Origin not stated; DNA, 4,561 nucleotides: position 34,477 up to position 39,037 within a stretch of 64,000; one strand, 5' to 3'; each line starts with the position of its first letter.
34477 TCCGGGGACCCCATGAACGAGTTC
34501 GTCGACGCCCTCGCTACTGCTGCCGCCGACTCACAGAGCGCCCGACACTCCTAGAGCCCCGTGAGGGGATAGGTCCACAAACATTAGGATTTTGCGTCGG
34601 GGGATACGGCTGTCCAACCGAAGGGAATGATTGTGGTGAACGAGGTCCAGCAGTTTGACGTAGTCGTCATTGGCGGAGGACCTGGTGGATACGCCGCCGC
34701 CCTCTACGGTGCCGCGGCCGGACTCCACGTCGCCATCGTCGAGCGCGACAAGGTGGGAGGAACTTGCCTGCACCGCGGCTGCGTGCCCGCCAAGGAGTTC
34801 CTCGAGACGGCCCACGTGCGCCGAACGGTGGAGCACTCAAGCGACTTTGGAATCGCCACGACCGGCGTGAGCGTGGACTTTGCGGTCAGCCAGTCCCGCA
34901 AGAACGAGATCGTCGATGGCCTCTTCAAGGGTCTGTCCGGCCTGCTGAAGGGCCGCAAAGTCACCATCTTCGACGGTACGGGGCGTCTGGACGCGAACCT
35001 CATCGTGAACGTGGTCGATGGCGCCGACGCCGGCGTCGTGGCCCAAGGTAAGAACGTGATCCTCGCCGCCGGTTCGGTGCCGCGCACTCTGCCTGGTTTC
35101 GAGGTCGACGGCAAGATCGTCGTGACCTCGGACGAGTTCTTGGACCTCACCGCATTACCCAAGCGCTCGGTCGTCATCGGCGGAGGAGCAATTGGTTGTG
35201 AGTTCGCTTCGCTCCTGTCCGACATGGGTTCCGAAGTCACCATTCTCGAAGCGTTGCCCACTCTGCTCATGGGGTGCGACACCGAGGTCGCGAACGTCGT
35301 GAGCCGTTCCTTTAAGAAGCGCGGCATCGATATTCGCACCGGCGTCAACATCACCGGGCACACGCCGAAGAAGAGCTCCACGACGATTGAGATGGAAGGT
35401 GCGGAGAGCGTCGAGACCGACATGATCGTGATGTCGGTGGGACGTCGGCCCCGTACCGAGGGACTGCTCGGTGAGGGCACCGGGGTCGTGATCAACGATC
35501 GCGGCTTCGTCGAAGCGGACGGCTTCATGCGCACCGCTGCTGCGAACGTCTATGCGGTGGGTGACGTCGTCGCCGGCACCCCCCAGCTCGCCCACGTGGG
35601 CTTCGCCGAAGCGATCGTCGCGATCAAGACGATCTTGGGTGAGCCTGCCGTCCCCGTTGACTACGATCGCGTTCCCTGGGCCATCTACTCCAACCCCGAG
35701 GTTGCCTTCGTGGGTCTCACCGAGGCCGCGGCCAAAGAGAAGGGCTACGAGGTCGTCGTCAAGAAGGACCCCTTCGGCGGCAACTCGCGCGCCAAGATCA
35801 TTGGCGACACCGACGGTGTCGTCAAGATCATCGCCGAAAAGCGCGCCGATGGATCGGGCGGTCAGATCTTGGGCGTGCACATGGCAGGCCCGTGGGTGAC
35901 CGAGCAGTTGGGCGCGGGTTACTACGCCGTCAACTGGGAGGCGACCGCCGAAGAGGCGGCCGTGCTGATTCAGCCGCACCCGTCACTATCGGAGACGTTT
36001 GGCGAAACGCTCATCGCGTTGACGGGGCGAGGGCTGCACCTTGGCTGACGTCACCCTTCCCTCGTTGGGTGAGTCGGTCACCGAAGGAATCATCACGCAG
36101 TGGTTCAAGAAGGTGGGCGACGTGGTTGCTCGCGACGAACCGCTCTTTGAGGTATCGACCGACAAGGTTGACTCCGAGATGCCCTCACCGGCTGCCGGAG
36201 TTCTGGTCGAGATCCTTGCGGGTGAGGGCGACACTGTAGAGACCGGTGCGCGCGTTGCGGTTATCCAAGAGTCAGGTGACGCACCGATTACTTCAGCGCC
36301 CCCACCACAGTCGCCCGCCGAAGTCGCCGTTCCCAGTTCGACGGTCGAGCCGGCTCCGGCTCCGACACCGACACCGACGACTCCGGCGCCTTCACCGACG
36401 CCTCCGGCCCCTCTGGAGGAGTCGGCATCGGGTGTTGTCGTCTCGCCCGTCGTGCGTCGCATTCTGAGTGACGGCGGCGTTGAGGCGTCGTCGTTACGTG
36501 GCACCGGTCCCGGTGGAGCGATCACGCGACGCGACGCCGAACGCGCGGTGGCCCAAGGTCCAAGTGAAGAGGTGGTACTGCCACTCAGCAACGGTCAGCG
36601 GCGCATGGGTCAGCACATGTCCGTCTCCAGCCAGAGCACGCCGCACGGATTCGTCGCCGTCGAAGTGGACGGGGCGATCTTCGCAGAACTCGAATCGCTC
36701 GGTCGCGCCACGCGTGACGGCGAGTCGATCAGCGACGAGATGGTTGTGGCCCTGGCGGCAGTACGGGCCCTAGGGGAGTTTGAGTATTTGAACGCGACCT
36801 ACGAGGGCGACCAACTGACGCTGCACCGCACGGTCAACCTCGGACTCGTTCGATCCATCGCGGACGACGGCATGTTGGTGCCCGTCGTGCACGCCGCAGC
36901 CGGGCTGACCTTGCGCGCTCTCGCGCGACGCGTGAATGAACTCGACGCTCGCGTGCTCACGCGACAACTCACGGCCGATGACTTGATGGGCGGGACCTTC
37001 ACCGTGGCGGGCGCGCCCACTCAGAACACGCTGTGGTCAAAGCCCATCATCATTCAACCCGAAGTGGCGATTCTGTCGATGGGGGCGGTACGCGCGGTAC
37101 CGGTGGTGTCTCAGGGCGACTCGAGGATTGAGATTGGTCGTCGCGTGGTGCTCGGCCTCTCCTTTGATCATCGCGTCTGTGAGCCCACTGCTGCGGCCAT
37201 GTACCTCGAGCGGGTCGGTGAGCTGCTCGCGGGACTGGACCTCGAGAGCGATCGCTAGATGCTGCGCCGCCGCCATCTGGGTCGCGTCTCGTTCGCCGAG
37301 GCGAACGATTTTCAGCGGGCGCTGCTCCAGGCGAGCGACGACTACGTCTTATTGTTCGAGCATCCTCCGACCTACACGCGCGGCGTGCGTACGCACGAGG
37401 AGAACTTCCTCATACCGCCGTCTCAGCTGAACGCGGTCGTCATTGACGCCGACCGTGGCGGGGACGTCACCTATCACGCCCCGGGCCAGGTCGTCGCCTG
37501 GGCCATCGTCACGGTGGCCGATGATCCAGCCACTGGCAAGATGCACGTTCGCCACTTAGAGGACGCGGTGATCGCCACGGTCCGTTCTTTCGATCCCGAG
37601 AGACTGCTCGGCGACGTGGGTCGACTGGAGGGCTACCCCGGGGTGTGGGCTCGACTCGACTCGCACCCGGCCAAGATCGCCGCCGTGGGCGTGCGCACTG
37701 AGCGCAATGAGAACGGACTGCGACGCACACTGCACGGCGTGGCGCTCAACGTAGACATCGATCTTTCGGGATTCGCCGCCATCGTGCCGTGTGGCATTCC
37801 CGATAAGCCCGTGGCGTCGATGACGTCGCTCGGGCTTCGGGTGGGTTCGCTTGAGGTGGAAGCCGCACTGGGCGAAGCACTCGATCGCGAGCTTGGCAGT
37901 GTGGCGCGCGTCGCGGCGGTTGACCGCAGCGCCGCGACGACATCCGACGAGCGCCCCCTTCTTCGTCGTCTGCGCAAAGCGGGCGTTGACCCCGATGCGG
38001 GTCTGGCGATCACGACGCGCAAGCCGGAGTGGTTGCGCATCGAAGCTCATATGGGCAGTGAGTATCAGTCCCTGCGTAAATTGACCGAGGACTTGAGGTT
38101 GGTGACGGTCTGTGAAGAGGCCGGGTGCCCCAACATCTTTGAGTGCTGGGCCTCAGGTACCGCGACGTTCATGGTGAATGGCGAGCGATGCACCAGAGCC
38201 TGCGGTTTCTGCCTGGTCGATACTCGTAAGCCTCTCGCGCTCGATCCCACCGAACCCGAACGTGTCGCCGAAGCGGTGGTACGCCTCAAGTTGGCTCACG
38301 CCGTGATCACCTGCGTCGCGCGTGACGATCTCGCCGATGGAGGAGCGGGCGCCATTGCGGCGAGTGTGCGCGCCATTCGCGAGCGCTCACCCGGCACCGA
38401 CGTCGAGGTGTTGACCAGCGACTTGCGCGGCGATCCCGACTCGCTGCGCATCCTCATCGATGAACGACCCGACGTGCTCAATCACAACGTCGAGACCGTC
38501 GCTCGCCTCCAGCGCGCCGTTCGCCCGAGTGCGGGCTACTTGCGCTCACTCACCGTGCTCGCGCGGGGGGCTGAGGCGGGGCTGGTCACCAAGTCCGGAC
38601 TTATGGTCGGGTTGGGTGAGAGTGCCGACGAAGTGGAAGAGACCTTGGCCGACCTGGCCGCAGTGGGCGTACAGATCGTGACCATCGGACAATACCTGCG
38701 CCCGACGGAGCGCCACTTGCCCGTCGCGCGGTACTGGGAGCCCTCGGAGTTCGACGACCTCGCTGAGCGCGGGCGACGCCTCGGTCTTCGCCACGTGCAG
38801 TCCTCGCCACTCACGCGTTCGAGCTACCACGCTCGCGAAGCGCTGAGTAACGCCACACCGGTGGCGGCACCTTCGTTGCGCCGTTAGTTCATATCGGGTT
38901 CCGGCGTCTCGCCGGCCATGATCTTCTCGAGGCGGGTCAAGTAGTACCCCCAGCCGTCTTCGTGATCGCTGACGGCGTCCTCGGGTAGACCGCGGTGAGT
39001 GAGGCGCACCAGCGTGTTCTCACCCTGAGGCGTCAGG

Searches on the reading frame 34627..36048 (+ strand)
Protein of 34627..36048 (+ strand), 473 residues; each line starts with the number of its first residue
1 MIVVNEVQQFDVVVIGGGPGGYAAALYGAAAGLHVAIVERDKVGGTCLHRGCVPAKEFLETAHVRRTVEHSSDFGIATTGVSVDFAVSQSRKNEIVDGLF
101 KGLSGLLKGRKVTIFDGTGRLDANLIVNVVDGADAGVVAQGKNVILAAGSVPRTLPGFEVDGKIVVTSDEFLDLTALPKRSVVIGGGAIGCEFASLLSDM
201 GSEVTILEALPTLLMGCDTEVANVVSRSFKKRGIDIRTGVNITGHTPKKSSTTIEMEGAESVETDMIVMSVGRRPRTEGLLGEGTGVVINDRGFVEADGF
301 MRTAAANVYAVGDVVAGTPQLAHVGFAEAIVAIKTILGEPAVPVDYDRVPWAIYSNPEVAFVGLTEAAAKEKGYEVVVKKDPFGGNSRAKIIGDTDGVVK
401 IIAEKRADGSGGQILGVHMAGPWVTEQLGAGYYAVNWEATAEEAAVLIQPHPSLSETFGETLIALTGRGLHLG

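Call 74: search_protein_families(library=pfam, proteins=[window:34627-36048:+], max_evalue=0.00001)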
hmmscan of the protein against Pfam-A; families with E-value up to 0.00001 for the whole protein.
window:34627-36048:+ (473 aa): 8 families
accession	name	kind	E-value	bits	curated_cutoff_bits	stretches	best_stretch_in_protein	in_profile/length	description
PF07992.20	Pyr_redox_2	-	8.6e-65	219.5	26.1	1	10-329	1-291/291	Pyridine nucleotide-disulphide oxidoreductase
PF02852.28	Pyr_redox_dim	-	7e-28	97.5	25.3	1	349-460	1-108/110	Pyridine nucleotide-disulphide oxidoreductase, dimerisation domain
PF00070.33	Pyr_redox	-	1.7e-19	70.6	22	1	181-254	2-77/82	Pyridine nucleotide-disulphide oxidoreductase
PF13738.12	Pyr_redox_3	-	4e-09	36.6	30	0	140-312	124-305/305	Pyridine nucleotide-disulphide oxidoreductase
PF13450.12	NAD_binding_8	-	4.9e-08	33.6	21.9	0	183-222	1-40/68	NAD(P)-binding Rossmann-like domain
PF01134.28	GIDA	-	1.3e-07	31.5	22.1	0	11-91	1-80/391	Glucose inhibited division protein A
PF12831.13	FAD_oxidored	-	1.7e-07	31.3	27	1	11-54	1-45/416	FAD dependent oxidoreductase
PF03486.20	HI0933_like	-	1.9e-06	28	50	0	11-43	2-34/244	HI0933-like protein Rossmann domain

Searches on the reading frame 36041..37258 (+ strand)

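Call 74: search_protein_families(library=pfam, proteins=[window:36041-37258:+], max_evalue=0.00001)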
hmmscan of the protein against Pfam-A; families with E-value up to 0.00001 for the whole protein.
window:36041-37258:+ (405 aa): 3 families
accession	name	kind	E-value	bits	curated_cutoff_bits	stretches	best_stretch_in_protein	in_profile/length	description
PF00198.28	2-oxoacid_dh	-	5.5e-42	144.2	23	1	176-397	3-225/232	2-oxoacid dehydrogenases acyltransferase (catalytic domain)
PF00364.28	Biotin_lipoyl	-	4.3e-21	75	22.1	1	3-75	2-73/73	Biotin-requiring enzyme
PF02817.22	E3_binding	-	8.8e-09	35.9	23.7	1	132-167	1-36/36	e3 binding domain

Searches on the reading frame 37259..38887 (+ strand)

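Call 74: search_protein_families(library=pfam, proteins=[window:37259-38887:+], max_evalue=0.00001)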
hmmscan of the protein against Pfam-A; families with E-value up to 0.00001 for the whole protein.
window:37259-38887:+ (542 aa): 3 families
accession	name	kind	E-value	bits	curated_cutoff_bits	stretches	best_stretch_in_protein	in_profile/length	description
PF21948.1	LplA-B_cat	-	8.5e-22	78.5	27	1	17-202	7-193/200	Lipoyl protein ligase A/B catalytic domain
PF04055.27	Radical_SAM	-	1.1e-16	62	29.5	1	309-465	5-165/166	Radical SAM superfamily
PF16881.10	LIAS_N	-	5.5e-06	27.2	27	1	253-290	59-96/96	N-terminal domain of lipoyl synthase of Radical_SAM family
